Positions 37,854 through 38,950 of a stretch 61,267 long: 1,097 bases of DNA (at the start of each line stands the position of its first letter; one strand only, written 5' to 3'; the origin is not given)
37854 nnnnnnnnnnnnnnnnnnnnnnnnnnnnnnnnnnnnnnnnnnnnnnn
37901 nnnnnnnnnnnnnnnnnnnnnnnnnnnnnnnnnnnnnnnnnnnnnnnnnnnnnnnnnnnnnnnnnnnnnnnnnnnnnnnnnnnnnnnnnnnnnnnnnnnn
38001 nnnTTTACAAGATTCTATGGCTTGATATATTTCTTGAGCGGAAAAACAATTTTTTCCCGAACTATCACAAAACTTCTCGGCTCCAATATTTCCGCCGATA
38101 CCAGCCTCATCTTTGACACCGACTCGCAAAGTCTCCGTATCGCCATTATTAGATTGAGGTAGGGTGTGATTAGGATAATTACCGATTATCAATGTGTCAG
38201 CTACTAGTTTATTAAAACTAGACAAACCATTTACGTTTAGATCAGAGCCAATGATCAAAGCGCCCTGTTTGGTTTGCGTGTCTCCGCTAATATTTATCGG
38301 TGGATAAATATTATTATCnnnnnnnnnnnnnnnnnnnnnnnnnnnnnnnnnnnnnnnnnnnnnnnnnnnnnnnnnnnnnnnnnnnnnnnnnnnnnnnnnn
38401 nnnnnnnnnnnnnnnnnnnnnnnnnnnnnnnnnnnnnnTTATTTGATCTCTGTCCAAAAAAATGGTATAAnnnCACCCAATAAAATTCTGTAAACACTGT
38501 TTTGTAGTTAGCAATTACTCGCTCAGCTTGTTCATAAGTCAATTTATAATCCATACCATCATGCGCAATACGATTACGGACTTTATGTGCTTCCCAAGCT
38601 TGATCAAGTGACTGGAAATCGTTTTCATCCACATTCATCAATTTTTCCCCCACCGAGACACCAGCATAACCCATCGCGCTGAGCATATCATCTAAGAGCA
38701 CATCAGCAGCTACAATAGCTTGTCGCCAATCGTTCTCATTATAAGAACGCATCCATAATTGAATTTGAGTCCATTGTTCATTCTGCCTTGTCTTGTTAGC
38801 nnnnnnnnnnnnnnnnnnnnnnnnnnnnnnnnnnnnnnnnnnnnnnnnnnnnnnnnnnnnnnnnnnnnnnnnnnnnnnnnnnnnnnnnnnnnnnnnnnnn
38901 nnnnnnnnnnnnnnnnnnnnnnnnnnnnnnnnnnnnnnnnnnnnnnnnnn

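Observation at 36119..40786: Five-gene operon of uncharacterised envelope proteins: a candidate novel cell-surface or defence module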

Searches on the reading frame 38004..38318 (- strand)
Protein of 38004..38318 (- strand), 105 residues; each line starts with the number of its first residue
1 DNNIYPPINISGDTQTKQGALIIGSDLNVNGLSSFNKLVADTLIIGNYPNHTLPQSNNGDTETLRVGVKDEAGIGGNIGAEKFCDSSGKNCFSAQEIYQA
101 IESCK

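Call 62: search_protein_representatives(alignment_id=A4)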
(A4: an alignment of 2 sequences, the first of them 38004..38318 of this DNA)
Query: 2 sequences, 126 profile positions. Proteins with E-value up to 0.001 (for the whole library): 105; up to 1e-10: 25; up to 1e-30: 4. The best 105 are listed.
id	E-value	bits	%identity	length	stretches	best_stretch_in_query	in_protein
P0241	3.1e-66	237.3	-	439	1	1-126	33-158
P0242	3.5e-46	172.5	-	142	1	1-121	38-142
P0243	4.4e-39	149.5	-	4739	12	38-112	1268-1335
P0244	3.2e-31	124.1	-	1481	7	70-113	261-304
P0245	9.2e-27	109.7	-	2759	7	70-110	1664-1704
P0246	1.0e-26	109.6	-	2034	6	75-110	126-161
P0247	4.9e-26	107.4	-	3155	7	64-114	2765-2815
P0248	6.9e-26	106.9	-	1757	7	69-111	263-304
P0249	1.4e-24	102.7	-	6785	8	66-113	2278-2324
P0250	1.9e-24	102.3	-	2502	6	83-116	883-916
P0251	5.3e-24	100.8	-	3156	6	79-110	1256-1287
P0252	3.8e-23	98.0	-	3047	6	47-110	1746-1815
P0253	3.1e-21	91.9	-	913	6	57-111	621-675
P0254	1.1e-19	86.8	-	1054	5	62-113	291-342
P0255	8.5e-19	84.0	-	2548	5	85-117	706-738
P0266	1.8e-10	57.1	-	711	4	72-109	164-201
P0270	1.3e-08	51.1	-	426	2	45-113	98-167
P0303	2.2e-05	40.6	-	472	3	2-118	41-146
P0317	1.2e-04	38.3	-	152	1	2-120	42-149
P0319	1.3e-04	38.1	-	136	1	6-117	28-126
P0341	7.3e-04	35.7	-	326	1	3-121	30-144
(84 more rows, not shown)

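Call 64: list_cluster_members(proteins=[P0243, P0244, P0246, P0253, P0254, P0266, P0270, P0317, P0319, P0341])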
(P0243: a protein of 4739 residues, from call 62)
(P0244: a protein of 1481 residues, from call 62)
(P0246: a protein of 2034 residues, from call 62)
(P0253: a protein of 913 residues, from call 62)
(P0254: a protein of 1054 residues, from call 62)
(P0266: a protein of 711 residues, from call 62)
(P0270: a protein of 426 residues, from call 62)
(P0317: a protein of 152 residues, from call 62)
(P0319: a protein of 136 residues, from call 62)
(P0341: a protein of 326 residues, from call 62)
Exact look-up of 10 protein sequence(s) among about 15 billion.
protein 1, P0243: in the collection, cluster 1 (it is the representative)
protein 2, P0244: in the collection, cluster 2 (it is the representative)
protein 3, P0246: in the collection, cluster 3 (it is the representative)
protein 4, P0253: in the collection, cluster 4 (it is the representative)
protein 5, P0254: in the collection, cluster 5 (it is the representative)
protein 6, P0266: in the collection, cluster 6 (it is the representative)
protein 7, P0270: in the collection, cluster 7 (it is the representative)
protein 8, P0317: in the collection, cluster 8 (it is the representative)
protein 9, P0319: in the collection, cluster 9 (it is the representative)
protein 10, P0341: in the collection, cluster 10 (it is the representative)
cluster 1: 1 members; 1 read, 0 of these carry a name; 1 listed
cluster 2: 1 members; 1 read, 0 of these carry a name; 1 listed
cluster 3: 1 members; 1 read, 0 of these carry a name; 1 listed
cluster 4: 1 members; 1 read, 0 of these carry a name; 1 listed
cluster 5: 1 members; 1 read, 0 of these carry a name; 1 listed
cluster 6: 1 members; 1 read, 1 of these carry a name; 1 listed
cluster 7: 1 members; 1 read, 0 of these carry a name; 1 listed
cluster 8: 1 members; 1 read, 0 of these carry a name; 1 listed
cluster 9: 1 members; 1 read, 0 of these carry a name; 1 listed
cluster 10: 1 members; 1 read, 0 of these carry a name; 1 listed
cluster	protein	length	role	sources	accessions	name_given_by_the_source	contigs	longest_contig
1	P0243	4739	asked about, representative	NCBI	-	-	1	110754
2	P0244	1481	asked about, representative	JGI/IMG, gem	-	-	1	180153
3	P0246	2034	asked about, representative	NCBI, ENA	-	-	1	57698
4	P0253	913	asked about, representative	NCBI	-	-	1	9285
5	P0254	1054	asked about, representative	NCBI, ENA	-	-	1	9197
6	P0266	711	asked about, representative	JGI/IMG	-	hypothetical protein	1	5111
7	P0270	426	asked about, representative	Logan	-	-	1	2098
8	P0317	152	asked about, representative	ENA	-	-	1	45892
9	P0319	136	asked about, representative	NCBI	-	-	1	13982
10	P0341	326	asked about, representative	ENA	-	-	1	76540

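Call 65: search_protein_families(library=pfam, proteins=[P0244, P0253, P0254, P0270, P0266, P0341, P0303], max_evalue=0.01)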
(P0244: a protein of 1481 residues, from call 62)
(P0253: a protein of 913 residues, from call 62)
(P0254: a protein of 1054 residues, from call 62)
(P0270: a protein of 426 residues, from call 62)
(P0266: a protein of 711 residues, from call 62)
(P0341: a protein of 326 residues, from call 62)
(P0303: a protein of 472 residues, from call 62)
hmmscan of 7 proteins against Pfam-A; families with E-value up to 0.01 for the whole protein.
P0244 (1481 aa): 1 family
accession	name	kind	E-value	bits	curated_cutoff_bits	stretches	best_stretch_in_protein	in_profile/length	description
PF13884.11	Peptidase_S74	-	7.2e-13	49.1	22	1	1387-1437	1-57/58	Chaperone of endosialidase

P0253 (913 aa): 1 family
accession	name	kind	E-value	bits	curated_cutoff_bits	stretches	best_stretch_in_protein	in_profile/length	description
PF13884.11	Peptidase_S74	-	1.6e-13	51.1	22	1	820-869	1-57/58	Chaperone of endosialidase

P0254 (1054 aa): 1 family
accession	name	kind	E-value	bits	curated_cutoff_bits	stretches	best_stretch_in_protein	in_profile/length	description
PF13884.11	Peptidase_S74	-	8.2e-14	52.1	22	1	956-1007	1-57/58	Chaperone of endosialidase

P0270 (426 aa): 0 families

P0266 (711 aa): 0 families

P0341 (326 aa): 0 families

P0303 (472 aa): 1 family
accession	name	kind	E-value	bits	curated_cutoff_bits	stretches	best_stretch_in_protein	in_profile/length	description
PF18463.6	PCSK9_C3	-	0.00055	20.5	26.7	1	415-468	19-72/74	Proprotein convertase subtilisin-like/kexin type 9 C-terminal domain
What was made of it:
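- On Peptidase_S74 tail-fibre-like proteins: Only larger relatives of the repeat carry S74 (call 65).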

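Call 66: find_encoding_contigs(protein=P0317, flank=8000, max_places=1)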
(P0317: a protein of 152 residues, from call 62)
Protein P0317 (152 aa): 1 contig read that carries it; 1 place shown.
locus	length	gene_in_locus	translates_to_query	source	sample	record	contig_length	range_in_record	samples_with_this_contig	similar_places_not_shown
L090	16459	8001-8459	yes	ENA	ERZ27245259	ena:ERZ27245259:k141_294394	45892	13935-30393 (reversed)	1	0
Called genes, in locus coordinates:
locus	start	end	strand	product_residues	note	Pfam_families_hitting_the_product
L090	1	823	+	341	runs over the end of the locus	PF00044:Gp_dh_N, PF02800:Gp_dh_C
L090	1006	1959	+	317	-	-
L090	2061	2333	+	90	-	PF01649:Ribosomal_S20p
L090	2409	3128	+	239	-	PF09997:DUF2238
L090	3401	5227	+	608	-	PF04041:Glyco_hydro_130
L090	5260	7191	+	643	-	PF04041:Glyco_hydro_130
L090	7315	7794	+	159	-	PF00588:SpoU_methylase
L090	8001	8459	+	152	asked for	-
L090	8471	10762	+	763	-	PF05342:Peptidase_M26_N (weak), PF07581:Glug (weak)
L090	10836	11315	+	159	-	-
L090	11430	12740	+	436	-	PF01471:PG_binding_1 (faint), PF16403:Bact_surface_Ig-like (faint)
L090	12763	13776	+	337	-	-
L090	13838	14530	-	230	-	PF00005:ABC_tran, PF02463:SMC_N (faint)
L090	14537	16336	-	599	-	PF00364:Biotin_lipoyl (faint), PF25919:BSH_CusB (faint), PF25917:BSH_RND, PF25973:BSH_CzcB (weak), PF25990:Beta-barrel_YknX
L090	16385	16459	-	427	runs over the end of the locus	-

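Call 67: find_encoding_contigs(protein=P0341, flank=8000, max_places=1)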
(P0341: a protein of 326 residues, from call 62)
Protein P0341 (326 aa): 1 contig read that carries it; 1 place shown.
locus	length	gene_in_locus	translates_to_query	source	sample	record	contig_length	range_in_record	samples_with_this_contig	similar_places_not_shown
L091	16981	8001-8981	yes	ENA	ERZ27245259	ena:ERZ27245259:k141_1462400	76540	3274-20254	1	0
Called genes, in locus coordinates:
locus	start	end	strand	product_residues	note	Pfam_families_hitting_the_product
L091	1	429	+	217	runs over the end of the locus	-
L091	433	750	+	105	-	-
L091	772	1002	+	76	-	-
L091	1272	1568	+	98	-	PF11731:Cdd1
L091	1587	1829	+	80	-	PF26604:CBU_0592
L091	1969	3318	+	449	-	PF01336:tRNA_anti-codon, PF00152:tRNA-synt_2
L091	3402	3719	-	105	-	-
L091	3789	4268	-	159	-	PF03724:META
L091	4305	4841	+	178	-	PF02643:DUF192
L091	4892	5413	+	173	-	PF20772:TACO1_YebC_N, PF01709:Transcrip_reg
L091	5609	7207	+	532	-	PF12072:RNase_Y_N, PF00013:KH_1 (weak), PF01966:HD, PF08668:HDOD (faint)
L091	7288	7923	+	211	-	PF00156:Pribosyltran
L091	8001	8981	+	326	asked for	-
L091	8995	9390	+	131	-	-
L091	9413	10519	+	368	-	-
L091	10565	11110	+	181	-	-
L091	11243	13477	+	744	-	PF02463:SMC_N, PF13175:AAA_15, PF13476:AAA_23, PF13304:AAA_21 (weak)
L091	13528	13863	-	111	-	-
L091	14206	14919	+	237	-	PF00849:PseudoU_synth_2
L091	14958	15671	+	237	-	PF00005:ABC_tran, PF02463:SMC_N, PF13304:AAA_21 (faint)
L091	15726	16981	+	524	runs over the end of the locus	PF25919:BSH_CusB (faint), PF25917:BSH_RND (weak), PF25973:BSH_CzcB (weak)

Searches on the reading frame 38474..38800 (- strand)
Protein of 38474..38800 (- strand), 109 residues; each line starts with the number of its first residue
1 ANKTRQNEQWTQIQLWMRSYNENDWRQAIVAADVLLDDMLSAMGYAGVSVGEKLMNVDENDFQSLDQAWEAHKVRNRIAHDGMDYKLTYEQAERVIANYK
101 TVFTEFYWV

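Call 71: search_solved_structures(query=A5, max_evalue=10, show_alignments=4)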
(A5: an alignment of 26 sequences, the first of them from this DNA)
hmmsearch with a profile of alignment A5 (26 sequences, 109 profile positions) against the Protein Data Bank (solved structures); distinct sequences matched with E-value up to 10: 4.
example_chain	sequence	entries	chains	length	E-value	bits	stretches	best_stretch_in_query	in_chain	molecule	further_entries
3k92_A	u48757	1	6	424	0.16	15.2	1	45-80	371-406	NAD-specific glutamate dehydrogenase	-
8xpo_L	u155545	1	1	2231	0.59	13.4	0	33-95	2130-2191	RNA-directed RNA polymerase L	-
6raw_N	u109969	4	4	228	0.84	12.9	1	37-79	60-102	DNA replication complex GINS protein SLD5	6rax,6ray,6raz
3euh_A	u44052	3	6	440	2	11.6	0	6-55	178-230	Chromosome partition protein mukF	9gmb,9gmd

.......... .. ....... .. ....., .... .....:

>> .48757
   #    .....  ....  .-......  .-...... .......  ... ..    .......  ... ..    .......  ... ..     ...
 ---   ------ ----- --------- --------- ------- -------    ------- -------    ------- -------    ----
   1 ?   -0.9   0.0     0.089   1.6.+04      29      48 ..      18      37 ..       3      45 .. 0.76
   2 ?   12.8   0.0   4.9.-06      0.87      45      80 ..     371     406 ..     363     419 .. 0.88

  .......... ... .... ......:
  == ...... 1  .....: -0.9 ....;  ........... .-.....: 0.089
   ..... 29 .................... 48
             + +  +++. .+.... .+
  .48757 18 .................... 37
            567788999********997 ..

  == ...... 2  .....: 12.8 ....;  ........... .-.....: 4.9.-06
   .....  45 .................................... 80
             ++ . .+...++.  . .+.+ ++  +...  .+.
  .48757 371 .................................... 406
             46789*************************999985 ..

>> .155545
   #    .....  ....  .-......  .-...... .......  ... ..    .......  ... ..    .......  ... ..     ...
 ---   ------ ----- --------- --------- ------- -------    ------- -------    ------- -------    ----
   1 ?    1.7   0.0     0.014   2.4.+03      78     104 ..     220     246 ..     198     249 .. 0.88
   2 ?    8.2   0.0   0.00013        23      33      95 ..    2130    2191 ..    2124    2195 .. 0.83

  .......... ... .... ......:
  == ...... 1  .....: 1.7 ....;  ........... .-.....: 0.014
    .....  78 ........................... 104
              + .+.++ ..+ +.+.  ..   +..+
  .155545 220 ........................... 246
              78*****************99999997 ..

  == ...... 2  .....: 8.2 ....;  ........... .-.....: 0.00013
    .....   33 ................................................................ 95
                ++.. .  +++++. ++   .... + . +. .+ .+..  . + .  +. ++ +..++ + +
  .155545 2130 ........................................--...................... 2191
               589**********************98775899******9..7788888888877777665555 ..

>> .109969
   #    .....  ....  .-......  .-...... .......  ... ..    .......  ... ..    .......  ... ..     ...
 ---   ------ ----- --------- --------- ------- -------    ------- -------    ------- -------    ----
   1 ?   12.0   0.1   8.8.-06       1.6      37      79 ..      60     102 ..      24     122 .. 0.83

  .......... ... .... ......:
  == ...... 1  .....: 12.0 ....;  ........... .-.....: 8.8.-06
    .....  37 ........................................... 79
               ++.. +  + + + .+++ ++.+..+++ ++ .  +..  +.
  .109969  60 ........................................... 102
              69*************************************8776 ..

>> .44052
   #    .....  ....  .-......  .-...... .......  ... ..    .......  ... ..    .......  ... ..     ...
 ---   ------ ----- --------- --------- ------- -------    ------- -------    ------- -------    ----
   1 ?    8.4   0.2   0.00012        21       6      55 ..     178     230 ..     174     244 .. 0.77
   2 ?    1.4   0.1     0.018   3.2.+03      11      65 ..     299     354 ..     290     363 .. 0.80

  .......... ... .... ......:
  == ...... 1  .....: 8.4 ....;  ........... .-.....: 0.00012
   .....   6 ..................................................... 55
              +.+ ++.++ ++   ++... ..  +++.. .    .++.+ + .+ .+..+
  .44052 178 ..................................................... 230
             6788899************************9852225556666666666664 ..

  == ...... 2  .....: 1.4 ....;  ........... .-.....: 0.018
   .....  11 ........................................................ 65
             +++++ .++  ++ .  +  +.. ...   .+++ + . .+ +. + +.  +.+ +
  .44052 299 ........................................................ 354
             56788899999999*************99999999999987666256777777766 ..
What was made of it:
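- On HEPN superfamily: No PDB sequence hit (call 71).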

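Call 72: search_protein_families(library=pfam, alignment_id=A5, max_evalue=10)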
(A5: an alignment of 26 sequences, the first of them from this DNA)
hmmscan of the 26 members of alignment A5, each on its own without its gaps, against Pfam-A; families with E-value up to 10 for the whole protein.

A. member 1, seq(109 aa): 1 family
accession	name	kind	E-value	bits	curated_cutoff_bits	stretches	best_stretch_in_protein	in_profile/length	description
PF19832.4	DUF6313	-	0.14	12.4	25.8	1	8-55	109-156/182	Family of unknown function (DUF6313)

B. families by the number of members that match (of 26 scanned): 26 families (the first 25 are shown)
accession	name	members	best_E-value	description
PF18731.6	HEPN_Swt1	17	0.00082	Swt1-like HEPN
PF18735.6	HEPN_RiboL-PSP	4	0.0041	RiboL-PSP-HEPN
PF08587.17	UBA_2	4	0.011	Ubiquitin associated domain (UBA)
PF09509.15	Hypoth_Ymh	4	0.021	Protein of unknown function (Hypoth_ymh)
PF18736.6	pEK499_p136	3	0.0095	HEPN pEK499 p136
PF22676.1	GalA_N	3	0.011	Alpha-galactosidase, N-terminal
PF13643.11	DUF4145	2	0.0024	Domain of unknown function (DUF4145)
PF20185.3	DUF6548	2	0.011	Family of unknown function (DUF6548)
PF20277.3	CTD11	2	0.049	C-terminal domain 11 of the ABC-three component (ABC-3C) systems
PF18730.6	HEPN_Cthe2314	1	0.015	Cthe_2314-like HEPN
PF19804.4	DUF6287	1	0.034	Domain of unknown function (DUF6287)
PF21937.1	Yop-YscD_ppl_2nd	1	0.044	YscD/CdsD-like Bon-like domain 2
PF01585.28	G-patch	1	0.044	G-patch domain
PF17192.9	MukF_M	1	0.055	MukF middle domain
PF05199.19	GMC_oxred_C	1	0.079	GMC oxidoreductase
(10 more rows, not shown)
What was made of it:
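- On HEPN superfamily: Six HEPN-clan Pfam families are the top hits, all below threshold (best E 8e-4, HEPN_Swt1 in 17 of 26; call 72).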

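Call 89: find_related_loci(query=A5, collection=metagenome_contigs, flank=6000)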
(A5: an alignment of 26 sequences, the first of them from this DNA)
Query A5 (109 aa) in metagenome_contigs; peptide patterns used: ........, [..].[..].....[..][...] (x = any residue, [..] = any of these).
600 stretches matched a pattern (row limit reached: there are more); 571 encode a relative of the query (tblastn E <= 1e-3); the best 80 are kept; 80 distinct loci.
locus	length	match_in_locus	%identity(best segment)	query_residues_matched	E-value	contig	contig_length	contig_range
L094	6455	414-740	61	1-109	5e-46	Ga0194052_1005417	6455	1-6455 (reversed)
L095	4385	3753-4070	60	4-109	2e-45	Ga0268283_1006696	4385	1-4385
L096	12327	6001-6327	61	1-109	2e-44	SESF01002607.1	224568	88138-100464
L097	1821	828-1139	60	6-109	7e-44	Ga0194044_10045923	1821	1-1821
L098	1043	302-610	58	7-109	1e-41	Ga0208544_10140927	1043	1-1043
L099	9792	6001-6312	59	6-109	1e-39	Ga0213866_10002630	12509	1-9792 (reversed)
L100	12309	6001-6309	57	7-109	2e-39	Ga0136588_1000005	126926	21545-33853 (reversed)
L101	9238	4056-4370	52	5-109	3e-38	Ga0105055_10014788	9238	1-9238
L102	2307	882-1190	56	7-109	6e-38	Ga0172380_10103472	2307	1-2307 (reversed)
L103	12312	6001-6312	59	7-109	8e-38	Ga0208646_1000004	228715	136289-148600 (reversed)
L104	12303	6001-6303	59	9-109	1e-37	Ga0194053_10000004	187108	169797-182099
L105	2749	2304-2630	53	1-109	6e-38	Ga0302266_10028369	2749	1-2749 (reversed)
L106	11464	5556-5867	59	7-109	8e-38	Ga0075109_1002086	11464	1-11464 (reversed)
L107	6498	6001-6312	53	6-109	1e-37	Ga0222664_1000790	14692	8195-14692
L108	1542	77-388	53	6-109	5e-38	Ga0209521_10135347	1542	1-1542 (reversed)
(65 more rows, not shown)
